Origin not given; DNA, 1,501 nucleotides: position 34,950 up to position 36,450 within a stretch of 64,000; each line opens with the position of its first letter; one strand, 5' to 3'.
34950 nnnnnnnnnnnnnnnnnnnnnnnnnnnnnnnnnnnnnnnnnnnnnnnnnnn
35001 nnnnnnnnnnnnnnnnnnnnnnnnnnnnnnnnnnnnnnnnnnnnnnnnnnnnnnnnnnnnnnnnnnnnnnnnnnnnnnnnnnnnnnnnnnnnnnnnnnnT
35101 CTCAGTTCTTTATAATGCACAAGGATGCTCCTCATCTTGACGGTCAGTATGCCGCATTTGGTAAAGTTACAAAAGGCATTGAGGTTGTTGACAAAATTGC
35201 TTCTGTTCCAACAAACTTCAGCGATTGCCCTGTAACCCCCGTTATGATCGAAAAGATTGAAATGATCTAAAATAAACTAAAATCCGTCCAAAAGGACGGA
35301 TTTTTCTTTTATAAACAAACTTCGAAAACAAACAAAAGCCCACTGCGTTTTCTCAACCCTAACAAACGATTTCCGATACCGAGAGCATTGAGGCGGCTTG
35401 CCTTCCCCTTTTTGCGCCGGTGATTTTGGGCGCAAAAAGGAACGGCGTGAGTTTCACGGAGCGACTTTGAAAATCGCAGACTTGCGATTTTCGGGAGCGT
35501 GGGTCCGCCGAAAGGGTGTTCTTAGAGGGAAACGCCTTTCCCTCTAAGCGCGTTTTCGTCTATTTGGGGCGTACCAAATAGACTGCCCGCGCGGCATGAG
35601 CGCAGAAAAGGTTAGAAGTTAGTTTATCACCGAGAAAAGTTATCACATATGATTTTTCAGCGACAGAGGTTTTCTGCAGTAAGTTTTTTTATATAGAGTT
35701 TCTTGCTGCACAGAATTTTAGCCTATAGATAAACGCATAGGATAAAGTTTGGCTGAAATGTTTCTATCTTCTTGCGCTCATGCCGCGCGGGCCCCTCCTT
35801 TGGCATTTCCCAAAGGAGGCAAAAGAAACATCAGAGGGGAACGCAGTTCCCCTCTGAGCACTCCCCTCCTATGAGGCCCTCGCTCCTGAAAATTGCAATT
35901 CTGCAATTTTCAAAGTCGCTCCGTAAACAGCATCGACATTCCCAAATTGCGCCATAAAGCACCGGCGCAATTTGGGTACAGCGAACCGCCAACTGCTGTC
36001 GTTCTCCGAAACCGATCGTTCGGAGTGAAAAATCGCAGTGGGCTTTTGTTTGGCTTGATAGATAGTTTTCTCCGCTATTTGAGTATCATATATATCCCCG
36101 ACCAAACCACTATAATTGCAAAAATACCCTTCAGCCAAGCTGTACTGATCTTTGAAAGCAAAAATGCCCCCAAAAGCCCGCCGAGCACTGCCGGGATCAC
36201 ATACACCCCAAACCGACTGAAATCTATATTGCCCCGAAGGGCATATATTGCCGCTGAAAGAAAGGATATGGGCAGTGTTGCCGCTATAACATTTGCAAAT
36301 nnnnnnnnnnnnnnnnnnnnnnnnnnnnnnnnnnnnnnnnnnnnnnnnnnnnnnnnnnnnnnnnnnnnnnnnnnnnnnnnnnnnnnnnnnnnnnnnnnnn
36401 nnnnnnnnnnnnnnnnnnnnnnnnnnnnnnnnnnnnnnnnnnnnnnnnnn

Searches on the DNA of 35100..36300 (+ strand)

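Call 11: search_rna_families(source=window, start=35100, end=36300, threshold=evalue, max_evalue=10)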
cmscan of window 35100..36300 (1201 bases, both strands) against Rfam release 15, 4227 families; matches with E-value up to 10: 10.
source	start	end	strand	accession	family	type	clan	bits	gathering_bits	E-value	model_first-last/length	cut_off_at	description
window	35270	35375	-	RF01772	rnk_pseudo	Cis-reg; leader;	-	34.5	55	0.00089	1-108/108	no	Pseudomonas rnk leader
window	35257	35307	+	RF00512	Leu_leader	Cis-reg; leader;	-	27.6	50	0.0029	1-148/148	no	Leucine operon leader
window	35278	35315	+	RF02433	SpF36_sRNA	Gene; sRNA;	-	22.1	48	2.8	4-46/51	no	Streptococcus sRNA SpF36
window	35261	35309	+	RF01859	Phe_leader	Cis-reg; leader;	-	21.6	55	0.82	1-125/125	no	Phenylalanine leader peptide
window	35248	35303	+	RF02844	RefA9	Gene; antisense;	-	19.8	49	3.6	1-64/64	no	Enterococcus sRNA A9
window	35216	35312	+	RF01772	rnk_pseudo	Cis-reg; leader;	-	19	55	2.2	1-108/108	no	Pseudomonas rnk leader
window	35279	35305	+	RF00106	RNAI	Gene; antisense;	-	17.3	47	2.2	73-99/102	no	RNAI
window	35275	35330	-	RF02618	SSRC34_2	Gene; sRNA;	-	17.3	48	8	1-125/125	no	Streptococcus sRNA 34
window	35407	35440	+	RF03323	mir-3613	Gene; miRNA;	-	16.3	91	3.5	26-60/86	no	mir-3613 microRNA precursor family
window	35162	35239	+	RF02089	CLRN1-AS1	Gene; lncRNA;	-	11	48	6.8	1-79/79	no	CLRN1 antisense RNA 1 conserved region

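Call 23: search_dna_similar(query=window:35313-36068:+, collection=phages, mode=distant, max_evalue=0.01)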
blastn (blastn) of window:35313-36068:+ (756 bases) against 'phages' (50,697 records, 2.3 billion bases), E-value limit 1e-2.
No match.

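Call 24: search_dna_similar(query=window:35313-36068:+, collection=plasmids, mode=distant, max_evalue=0.01)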
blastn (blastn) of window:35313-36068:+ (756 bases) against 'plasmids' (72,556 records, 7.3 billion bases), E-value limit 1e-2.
No match.
